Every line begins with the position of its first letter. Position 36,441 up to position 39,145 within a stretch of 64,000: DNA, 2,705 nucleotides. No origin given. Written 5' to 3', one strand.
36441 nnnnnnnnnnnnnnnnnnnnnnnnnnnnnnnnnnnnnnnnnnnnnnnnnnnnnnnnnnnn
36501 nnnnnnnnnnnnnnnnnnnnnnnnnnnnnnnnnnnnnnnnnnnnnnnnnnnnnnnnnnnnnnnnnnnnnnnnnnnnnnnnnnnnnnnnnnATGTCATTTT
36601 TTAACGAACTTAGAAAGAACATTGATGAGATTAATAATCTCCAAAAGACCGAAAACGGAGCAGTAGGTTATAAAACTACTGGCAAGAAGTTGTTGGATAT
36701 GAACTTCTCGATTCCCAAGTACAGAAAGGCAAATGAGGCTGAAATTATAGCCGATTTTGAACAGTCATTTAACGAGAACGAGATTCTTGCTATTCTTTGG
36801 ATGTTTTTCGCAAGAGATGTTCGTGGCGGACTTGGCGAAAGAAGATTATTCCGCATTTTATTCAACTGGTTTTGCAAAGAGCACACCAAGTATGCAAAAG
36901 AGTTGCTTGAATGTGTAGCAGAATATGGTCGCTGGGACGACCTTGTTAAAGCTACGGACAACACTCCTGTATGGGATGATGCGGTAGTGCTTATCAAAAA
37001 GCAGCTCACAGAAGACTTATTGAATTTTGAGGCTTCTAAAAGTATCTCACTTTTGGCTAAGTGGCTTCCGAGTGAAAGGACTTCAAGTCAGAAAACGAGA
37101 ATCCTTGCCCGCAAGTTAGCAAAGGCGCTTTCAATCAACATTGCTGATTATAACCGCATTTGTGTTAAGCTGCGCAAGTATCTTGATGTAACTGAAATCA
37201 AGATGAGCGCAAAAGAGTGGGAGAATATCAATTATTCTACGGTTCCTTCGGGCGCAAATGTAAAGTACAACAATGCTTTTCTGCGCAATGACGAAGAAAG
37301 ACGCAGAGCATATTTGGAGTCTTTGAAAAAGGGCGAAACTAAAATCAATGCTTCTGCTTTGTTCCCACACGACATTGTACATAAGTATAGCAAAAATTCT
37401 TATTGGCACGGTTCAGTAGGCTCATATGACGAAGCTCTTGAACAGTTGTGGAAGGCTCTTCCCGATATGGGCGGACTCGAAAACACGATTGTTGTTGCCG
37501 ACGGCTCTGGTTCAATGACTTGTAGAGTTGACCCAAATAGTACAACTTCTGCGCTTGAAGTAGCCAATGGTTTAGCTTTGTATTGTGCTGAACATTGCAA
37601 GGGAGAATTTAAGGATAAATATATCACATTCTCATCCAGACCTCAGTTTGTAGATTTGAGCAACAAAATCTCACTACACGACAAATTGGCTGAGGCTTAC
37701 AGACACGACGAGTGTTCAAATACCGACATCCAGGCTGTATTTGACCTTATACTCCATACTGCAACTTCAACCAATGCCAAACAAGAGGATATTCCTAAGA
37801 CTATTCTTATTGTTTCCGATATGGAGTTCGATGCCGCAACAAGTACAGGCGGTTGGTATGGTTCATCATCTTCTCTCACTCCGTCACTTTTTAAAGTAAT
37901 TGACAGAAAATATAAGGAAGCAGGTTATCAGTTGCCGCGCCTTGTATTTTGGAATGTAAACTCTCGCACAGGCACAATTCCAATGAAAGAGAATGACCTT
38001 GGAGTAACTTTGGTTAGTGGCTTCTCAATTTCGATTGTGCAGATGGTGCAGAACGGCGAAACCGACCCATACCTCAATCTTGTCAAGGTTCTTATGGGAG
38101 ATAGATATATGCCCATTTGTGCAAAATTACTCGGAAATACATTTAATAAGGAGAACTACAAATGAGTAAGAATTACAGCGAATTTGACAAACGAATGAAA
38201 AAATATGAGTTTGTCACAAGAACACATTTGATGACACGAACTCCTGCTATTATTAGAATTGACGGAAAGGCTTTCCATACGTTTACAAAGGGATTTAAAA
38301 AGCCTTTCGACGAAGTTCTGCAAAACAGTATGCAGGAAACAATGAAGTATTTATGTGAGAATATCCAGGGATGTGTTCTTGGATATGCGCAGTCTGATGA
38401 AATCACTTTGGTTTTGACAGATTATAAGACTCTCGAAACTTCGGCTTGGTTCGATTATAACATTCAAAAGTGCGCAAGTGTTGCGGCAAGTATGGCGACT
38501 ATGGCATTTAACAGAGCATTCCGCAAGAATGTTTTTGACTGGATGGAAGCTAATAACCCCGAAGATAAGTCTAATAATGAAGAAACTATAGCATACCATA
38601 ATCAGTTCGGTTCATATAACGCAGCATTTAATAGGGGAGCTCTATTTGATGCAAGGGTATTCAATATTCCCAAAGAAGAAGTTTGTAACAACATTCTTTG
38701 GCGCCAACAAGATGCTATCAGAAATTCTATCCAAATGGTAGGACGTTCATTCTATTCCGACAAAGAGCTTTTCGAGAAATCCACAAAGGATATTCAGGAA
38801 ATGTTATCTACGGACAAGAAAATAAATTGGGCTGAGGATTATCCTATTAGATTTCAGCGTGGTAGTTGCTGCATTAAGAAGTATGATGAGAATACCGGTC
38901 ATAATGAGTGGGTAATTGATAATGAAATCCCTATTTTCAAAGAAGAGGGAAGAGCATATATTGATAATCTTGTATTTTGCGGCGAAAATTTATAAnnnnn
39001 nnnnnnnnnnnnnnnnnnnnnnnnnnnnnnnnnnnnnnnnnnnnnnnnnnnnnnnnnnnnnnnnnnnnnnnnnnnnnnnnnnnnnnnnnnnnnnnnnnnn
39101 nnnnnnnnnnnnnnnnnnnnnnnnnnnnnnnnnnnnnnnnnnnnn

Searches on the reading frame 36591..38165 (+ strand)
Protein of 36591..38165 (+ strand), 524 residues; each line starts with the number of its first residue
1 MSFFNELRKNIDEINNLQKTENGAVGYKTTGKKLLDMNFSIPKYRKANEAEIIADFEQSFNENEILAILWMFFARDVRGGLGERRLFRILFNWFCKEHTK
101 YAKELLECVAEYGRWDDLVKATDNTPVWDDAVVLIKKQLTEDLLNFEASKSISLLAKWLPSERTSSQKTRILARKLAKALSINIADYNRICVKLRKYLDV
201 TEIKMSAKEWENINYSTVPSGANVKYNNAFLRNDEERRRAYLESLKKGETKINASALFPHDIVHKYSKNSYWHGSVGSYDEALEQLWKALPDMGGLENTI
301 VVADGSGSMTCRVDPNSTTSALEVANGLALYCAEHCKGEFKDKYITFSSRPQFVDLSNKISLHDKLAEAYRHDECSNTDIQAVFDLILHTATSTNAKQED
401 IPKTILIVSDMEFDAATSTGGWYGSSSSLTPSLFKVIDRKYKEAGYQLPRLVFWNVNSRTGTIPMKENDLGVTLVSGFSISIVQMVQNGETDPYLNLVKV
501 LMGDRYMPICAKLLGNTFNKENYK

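Call 15: search_protein_families(library=phrogs, proteins=[window:36591-38165:+], max_evalue=0.00001)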
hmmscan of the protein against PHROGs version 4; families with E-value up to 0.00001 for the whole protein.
window:36591-38165:+ (524 aa): 1 family
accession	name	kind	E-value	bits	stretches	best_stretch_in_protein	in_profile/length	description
phrog_850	-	DNA, RNA and nucleotide metabolism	2.8e-129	433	1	2-506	3-474/476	RNA-binding protein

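Call 77: search_protein_families(library=pfam, proteins=[window:36591-38165:+], max_evalue=0.001)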
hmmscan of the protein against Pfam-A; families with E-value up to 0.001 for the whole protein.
window:36591-38165:+ (524 aa): 2 families
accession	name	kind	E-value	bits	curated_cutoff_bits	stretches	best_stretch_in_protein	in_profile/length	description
PF25043.1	DUF7788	-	4e-44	150.9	27.1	1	298-486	1-182/221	Domain of unknown function (DUF7788)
PF11443.14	DUF2828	-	1.7e-33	116.5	29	2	137-288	211-393/405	Domain of unknown function (DUF2828)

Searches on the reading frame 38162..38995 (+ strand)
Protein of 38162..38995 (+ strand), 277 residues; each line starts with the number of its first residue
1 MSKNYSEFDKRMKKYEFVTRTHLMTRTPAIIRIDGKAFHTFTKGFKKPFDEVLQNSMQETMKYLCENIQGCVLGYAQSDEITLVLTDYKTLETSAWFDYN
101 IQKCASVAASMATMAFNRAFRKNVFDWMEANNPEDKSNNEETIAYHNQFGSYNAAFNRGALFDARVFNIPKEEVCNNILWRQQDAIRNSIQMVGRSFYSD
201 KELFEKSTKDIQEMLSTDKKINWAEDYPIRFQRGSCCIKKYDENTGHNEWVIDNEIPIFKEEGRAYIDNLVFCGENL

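Call 77: search_protein_families(library=pfam, proteins=[window:38162-38995:+], max_evalue=0.001)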
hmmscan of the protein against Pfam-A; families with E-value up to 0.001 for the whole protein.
window:38162-38995:+ (277 aa): 1 family
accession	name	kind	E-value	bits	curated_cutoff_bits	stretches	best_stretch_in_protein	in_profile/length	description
PF04446.17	Thg1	-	4.9e-31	107.8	29.2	1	10-170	2-130/130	tRNAHis guanylyltransferase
